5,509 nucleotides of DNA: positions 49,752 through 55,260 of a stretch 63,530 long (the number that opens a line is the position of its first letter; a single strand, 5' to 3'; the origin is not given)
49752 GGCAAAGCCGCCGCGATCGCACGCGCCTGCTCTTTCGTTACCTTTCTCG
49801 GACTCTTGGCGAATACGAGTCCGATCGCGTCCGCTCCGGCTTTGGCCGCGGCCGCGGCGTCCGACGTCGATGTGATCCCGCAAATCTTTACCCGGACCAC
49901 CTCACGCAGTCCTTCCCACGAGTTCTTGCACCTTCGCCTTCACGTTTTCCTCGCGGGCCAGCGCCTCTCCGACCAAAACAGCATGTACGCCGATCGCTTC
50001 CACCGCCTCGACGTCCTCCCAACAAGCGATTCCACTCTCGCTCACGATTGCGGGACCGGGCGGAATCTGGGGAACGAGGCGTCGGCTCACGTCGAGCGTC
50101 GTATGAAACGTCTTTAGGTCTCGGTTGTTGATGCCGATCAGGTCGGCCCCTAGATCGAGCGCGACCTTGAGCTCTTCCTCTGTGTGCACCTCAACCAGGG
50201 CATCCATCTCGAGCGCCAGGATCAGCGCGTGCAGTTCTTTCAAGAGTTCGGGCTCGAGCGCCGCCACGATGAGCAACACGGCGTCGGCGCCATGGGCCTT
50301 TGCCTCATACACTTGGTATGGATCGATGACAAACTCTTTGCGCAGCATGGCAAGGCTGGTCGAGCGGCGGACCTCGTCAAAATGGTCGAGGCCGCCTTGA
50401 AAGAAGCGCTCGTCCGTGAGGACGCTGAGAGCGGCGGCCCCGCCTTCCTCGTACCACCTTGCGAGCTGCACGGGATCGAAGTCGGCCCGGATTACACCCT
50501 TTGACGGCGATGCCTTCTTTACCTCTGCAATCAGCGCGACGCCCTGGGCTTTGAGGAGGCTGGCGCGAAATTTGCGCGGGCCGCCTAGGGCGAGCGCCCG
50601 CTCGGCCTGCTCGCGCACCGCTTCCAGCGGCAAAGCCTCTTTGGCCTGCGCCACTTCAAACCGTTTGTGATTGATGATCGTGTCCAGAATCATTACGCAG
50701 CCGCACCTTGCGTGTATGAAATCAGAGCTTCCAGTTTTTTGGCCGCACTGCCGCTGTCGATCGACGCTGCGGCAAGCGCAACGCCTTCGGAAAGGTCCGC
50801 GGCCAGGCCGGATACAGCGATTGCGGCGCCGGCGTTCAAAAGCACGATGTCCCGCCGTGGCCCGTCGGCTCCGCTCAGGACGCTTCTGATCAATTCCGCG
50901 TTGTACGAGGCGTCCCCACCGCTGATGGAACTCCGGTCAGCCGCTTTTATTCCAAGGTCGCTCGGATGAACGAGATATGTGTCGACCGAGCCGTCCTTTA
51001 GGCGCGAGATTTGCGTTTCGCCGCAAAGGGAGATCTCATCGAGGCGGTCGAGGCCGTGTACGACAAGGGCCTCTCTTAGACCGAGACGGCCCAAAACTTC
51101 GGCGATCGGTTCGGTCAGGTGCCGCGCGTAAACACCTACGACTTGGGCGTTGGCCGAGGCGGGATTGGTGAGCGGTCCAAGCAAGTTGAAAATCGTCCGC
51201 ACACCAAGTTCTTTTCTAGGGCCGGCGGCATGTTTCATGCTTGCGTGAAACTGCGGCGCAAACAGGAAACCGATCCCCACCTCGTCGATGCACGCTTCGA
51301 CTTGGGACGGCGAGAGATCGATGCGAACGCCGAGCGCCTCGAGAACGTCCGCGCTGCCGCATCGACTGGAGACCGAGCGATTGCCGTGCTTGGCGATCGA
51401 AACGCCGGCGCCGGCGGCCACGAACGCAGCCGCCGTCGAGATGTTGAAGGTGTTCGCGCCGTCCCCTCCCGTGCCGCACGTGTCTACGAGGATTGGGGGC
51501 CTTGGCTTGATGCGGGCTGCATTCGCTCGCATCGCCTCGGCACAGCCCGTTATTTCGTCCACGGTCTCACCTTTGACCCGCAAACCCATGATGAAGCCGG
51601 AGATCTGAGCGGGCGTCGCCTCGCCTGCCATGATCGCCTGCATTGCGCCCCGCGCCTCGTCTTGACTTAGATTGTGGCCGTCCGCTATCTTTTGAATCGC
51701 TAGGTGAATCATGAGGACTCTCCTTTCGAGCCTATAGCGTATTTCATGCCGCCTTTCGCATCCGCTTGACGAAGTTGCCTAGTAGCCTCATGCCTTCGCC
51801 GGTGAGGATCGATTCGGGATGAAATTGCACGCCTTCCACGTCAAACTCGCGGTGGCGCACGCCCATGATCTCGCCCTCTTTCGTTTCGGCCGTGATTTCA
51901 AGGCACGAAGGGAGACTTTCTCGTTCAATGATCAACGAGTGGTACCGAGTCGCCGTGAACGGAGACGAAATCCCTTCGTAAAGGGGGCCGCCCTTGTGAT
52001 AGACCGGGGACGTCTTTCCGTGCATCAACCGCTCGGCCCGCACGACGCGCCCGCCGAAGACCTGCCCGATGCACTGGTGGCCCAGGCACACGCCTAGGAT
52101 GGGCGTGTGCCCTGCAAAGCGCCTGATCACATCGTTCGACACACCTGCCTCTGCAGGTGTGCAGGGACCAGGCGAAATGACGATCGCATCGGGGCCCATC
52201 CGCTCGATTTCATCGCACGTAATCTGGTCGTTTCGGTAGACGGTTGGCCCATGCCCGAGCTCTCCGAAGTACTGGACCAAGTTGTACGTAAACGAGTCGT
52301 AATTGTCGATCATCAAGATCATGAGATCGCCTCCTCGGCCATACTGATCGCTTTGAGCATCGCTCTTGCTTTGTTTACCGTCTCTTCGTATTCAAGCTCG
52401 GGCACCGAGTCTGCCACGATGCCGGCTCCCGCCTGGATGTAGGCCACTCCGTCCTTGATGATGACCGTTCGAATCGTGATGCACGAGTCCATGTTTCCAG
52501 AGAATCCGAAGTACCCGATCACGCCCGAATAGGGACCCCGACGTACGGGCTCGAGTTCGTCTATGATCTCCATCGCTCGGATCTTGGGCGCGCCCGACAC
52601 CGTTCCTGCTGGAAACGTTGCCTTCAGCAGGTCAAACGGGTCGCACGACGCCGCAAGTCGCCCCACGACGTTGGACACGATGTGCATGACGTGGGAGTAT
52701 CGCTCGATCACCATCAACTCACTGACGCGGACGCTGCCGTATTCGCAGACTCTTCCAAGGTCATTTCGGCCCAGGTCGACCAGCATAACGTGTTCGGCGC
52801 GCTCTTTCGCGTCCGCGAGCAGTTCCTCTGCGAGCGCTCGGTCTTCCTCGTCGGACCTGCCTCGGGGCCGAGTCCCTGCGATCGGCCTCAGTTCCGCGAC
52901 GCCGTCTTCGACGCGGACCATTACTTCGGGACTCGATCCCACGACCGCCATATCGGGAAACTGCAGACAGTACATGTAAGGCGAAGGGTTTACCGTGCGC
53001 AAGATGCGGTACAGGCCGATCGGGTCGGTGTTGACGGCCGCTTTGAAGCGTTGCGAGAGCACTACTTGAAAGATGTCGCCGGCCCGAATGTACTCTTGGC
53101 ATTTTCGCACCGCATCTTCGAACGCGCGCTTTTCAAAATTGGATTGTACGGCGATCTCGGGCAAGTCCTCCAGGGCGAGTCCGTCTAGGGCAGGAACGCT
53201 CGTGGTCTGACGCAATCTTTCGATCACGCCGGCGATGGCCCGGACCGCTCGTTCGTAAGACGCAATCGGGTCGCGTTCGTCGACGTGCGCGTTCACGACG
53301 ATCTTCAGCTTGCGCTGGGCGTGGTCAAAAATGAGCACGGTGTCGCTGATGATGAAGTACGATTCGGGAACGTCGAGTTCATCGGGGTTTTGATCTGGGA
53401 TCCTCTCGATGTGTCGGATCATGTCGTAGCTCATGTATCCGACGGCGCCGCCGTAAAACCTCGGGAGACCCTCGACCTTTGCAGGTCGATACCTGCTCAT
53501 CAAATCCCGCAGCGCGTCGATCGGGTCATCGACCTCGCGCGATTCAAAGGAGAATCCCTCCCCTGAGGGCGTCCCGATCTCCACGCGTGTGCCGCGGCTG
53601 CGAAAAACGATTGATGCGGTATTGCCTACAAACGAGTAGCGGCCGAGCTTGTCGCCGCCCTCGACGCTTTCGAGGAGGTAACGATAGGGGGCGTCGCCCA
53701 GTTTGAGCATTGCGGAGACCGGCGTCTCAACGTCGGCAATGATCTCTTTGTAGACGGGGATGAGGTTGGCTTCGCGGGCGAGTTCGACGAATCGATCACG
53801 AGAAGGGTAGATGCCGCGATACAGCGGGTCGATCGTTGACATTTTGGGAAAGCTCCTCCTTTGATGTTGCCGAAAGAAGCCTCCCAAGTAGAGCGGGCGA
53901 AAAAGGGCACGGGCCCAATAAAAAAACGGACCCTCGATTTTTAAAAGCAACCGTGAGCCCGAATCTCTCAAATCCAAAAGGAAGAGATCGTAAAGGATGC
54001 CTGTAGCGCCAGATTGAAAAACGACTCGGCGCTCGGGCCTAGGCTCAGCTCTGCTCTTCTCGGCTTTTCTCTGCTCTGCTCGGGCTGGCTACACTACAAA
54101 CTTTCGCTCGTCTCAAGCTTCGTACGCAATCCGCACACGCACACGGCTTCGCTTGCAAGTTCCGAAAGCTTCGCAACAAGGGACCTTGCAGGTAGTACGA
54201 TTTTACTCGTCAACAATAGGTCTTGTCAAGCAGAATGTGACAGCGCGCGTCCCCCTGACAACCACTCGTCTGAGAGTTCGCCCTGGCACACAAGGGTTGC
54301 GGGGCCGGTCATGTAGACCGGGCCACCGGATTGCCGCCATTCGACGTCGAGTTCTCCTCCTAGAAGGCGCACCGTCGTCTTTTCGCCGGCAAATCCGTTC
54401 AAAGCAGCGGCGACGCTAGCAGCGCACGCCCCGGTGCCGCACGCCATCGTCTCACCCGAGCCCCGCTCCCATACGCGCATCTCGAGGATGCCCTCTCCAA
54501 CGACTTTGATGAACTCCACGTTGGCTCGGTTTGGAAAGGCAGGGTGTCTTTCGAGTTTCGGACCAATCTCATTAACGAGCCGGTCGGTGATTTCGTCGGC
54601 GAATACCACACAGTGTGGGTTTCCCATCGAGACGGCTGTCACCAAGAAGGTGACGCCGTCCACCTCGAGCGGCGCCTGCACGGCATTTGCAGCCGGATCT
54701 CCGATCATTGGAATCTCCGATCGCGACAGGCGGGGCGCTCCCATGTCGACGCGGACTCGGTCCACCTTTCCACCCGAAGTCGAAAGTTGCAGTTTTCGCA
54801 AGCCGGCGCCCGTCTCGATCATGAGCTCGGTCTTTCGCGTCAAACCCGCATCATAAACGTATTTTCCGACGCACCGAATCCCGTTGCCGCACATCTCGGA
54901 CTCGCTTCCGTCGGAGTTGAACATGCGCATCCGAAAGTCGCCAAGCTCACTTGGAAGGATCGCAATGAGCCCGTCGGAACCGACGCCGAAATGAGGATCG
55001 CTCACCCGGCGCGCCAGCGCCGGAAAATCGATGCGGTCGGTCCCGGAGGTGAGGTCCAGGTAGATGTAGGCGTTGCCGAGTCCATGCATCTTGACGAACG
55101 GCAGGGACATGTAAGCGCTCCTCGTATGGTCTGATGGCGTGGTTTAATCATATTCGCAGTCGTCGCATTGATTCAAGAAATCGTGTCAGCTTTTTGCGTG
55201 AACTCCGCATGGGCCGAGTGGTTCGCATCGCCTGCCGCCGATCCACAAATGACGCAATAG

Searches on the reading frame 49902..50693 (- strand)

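Call 71: search_protein_families(library=pfam, proteins=[window:49902-50693:-], max_evalue=0.00001)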
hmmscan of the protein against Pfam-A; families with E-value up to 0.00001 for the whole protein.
window:49902-50693:- (263 aa): 1 family
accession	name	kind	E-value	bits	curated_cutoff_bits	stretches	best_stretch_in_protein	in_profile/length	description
PF00218.27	IGPS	-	1.6e-86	290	27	1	3-258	1-254/254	Indole-3-glycerol phosphate synthase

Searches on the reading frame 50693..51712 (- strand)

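Call 71: search_protein_families(library=pfam, proteins=[window:50693-51712:-], max_evalue=0.00001)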
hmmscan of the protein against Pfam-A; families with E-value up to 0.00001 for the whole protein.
window:50693-51712:- (339 aa): 2 families
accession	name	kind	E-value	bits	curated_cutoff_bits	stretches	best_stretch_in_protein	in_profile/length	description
PF00591.27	Glycos_transf_3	-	3e-97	325.6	27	1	74-323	3-252/253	Glycosyl transferase family, a/b domain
PF02885.22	Glycos_trans_3N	-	3.9e-27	94.2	26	1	5-65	3-63/63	Glycosyl transferase family, helical bundle domain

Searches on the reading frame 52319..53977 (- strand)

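Call 71: search_protein_families(library=pfam, proteins=[window:52319-53977:-], max_evalue=0.00001)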
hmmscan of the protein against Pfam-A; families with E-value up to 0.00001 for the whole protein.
window:52319-53977:- (552 aa): 2 families
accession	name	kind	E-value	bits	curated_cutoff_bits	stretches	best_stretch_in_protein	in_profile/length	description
PF00425.24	Chorismate_bind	-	3e-97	325.6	27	1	283-536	2-257/257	chorismate binding enzyme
PF04715.19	Anth_synt_I_N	-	2.9e-38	131.7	23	1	82-225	1-139/140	Anthranilate synthase component I, N terminal region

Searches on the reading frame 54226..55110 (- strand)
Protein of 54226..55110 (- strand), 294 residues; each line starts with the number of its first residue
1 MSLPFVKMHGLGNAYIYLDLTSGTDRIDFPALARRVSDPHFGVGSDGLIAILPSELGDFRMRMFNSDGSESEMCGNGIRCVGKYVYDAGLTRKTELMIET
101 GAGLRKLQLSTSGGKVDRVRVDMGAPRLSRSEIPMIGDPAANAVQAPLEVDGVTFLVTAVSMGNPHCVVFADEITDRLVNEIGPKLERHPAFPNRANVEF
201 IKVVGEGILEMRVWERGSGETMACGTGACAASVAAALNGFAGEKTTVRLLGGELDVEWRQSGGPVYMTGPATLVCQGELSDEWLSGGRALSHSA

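Call 71: search_protein_families(library=pfam, proteins=[window:54226-55110:-], max_evalue=0.00001)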
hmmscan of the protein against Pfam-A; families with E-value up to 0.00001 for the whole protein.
window:54226-55110:- (294 aa): 1 family
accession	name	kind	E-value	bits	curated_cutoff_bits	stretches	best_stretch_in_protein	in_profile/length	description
PF01678.24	DAP_epimerase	-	9.9e-65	216.5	34.7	2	159-274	2-121/121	Diaminopimelate epimerase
